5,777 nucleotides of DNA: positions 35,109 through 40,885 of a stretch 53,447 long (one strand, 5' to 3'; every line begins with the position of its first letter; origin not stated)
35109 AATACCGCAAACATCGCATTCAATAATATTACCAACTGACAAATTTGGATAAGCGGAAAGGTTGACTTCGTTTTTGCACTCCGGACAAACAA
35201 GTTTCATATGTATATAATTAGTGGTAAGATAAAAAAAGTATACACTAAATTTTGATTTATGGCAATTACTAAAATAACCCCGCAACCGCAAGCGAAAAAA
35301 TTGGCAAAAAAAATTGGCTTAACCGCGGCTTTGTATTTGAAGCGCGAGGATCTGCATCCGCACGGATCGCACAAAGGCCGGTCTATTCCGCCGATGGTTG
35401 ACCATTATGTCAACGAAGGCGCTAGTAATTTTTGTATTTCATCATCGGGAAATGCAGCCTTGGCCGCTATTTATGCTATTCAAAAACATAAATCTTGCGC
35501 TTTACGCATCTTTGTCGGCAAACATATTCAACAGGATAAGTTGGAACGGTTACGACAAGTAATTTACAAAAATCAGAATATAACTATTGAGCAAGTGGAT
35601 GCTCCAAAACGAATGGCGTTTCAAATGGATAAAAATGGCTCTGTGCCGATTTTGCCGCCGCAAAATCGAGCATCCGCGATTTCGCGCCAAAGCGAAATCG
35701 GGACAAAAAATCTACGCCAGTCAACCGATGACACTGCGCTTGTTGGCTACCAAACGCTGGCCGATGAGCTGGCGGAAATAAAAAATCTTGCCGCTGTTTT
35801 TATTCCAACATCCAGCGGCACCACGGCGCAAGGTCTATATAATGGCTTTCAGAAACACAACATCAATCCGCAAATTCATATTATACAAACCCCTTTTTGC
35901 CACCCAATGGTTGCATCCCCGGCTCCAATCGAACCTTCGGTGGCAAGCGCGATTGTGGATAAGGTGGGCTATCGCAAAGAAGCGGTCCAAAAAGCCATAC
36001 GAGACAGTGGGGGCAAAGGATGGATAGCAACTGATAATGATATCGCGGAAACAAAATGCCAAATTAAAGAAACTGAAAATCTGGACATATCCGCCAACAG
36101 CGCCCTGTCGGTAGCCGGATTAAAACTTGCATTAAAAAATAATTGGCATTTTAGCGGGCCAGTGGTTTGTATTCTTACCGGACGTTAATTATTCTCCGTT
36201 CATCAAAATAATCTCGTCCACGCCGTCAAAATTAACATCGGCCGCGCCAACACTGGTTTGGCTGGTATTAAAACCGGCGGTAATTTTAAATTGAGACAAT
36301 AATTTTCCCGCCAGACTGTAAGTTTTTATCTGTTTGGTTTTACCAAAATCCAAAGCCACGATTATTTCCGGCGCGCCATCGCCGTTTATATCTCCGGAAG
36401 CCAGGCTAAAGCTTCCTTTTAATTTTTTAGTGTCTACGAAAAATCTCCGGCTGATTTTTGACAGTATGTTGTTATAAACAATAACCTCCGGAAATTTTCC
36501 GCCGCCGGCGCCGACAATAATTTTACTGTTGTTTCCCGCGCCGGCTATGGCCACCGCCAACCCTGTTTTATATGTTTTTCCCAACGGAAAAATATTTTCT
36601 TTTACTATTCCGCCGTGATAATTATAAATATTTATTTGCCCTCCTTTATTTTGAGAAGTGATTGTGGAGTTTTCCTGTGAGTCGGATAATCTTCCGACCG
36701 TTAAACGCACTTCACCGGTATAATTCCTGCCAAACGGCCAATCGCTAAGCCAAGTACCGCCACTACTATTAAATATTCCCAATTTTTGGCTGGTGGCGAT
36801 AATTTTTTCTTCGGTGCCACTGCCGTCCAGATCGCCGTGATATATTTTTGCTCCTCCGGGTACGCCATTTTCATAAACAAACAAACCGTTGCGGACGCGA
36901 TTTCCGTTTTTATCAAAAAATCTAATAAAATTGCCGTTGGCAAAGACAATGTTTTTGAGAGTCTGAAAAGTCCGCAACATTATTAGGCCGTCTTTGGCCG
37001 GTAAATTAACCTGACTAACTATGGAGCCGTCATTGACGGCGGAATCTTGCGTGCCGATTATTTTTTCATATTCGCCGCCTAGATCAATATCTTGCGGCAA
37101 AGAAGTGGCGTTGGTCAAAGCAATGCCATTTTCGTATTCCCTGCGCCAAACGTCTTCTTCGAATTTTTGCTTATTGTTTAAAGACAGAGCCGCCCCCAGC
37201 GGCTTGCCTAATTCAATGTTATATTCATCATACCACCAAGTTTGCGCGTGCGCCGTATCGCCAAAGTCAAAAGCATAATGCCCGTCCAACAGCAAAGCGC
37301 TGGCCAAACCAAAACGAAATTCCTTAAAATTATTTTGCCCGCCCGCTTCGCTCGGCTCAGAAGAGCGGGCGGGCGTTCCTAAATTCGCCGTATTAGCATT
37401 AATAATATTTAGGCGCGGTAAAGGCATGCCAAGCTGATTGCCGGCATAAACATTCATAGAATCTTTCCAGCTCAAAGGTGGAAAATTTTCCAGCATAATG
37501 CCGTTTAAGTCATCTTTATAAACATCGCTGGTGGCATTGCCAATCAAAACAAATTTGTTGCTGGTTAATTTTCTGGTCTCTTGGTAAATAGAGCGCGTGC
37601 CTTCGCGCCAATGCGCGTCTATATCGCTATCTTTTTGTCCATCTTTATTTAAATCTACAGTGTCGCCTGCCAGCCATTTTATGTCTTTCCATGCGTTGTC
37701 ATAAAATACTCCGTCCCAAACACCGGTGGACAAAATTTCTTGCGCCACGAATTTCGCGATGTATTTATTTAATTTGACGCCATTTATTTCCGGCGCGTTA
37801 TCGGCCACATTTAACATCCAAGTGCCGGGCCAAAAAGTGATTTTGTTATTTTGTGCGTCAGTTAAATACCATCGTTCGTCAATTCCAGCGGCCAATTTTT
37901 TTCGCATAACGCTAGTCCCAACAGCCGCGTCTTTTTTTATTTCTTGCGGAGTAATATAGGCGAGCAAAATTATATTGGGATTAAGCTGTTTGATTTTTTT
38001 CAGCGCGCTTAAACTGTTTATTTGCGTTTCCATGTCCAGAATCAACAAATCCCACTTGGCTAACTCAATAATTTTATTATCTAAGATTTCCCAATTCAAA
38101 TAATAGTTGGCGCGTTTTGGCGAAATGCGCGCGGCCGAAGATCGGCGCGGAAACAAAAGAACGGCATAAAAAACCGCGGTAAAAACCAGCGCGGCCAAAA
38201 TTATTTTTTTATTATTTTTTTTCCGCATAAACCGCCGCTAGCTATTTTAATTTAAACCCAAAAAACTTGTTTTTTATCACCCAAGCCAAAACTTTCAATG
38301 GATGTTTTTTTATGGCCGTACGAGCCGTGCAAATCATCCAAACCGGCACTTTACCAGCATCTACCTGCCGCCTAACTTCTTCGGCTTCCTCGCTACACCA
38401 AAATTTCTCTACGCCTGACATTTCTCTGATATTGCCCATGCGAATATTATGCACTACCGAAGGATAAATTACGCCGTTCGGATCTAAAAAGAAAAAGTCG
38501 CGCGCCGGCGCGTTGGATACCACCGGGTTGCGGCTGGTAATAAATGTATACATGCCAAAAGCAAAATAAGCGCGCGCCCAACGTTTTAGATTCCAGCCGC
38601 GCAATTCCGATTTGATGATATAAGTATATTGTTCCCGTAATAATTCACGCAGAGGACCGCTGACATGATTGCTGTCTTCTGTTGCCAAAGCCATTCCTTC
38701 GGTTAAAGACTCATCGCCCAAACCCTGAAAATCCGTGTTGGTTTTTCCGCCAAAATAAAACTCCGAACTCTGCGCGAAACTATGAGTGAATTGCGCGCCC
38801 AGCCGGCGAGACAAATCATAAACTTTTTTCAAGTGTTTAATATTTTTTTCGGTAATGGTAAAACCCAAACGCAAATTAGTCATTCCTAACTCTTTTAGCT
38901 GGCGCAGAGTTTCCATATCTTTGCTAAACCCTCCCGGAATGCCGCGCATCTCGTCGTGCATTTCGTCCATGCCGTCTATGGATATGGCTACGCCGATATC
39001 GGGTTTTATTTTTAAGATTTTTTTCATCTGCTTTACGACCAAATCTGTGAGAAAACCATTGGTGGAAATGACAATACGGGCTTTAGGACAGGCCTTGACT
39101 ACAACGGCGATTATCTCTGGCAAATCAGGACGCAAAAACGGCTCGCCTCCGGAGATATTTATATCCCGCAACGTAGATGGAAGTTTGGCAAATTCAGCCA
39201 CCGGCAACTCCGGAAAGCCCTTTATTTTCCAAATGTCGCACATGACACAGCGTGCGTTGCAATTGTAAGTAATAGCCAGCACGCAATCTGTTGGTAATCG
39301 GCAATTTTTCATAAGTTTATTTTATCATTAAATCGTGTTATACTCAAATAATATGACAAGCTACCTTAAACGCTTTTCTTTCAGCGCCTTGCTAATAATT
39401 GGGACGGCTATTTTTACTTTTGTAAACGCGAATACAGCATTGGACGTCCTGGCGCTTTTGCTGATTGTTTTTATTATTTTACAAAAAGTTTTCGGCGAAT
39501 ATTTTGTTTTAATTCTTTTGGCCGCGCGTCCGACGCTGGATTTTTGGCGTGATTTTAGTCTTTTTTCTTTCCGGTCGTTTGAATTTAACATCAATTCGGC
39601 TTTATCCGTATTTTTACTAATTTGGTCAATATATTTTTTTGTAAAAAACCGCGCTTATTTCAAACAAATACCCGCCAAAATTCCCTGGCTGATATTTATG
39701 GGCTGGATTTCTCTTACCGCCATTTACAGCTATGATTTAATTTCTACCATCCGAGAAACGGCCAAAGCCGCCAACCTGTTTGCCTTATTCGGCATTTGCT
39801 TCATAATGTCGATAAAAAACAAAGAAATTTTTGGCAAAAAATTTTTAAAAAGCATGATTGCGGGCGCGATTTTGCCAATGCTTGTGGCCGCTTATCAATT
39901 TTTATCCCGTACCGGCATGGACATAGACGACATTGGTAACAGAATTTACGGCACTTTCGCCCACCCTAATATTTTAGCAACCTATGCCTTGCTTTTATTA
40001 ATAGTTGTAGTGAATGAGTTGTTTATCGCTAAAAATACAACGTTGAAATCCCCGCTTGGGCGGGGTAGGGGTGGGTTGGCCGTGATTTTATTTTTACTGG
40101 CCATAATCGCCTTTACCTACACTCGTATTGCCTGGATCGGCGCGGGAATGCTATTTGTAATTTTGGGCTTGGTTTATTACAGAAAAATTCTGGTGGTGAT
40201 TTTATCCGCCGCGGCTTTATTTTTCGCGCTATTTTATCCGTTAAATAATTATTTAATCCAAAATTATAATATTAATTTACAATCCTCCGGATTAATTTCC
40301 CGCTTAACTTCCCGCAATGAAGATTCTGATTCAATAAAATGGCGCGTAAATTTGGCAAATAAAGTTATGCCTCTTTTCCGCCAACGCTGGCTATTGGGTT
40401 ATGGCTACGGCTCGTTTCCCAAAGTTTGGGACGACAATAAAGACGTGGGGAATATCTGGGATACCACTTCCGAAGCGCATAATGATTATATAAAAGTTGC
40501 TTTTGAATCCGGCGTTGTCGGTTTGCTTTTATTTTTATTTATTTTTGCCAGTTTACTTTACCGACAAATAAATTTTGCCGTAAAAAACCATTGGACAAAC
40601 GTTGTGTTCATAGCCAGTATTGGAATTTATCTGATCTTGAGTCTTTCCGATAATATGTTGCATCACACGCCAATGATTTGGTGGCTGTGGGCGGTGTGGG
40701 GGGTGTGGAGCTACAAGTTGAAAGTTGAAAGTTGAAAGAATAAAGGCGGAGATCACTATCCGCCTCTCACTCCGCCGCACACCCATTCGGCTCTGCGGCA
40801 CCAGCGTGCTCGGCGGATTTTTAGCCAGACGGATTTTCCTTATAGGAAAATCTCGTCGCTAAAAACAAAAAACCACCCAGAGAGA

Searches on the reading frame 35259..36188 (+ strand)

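Call 8: search_protein_families(library=pfam, proteins=[window:35259-36188:+], max_evalue=0.01)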
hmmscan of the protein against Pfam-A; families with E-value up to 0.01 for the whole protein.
window:35259-36188:+ (309 aa): 1 family
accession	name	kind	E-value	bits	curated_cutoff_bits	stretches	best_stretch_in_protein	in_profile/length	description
PF00291.31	PALP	-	3.9e-34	118.8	35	1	7-308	8-295/295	Pyridoxal-phosphate dependent enzyme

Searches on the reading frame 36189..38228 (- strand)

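Call 8: search_protein_families(library=pfam, proteins=[window:36189-38228:-], max_evalue=0.01)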
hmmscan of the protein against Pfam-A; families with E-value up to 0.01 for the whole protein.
window:36189-38228:- (679 aa): 4 families
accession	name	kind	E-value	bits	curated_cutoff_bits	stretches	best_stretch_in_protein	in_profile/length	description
PF14885.12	GHL15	-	2.3e-29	103.6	27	1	80-368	1-270/271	Hypothetical glycosyl hydrolase family 15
PF13517.12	FG-GAP_3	-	9.9e-08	32.9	26.9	1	613-674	1-60/61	FG-GAP-like repeat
PF01839.29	FG-GAP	-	2.6e-06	27.6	22.1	1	608-625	4-21/37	FG-GAP repeat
PF23743.1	Beta-prop_BBS7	-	0.00029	20.7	27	1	564-676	181-288/299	BBS7 beta-propeller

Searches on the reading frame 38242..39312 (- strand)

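Call 8: search_protein_families(library=pfam, proteins=[window:38242-39312:-], max_evalue=0.01)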
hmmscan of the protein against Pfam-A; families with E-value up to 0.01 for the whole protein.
window:38242-39312:- (356 aa): 3 families
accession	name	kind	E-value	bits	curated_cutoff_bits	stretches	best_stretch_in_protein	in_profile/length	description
PF04055.27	Radical_SAM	-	1.1e-17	65.2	29.5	1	14-166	3-164/166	Radical SAM superfamily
PF13186.11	SPASM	-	0.00044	20.9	21.5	1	273-316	7-53/67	Iron-sulfur cluster-binding domain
PF13353.11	Fer4_12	-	0.0027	18.5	22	1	18-102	15-108/137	4Fe-4S single cluster domain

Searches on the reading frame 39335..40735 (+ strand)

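Call 8: search_protein_families(library=pfam, proteins=[window:39335-40735:+], max_evalue=0.01)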
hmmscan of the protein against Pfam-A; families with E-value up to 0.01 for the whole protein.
window:39335-40735:+ (466 aa): 1 family
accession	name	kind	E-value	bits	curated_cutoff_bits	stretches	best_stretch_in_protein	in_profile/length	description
PF04932.20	Wzy_C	-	1.9e-20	73.6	31.7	1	250-401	2-149/149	O-Antigen ligase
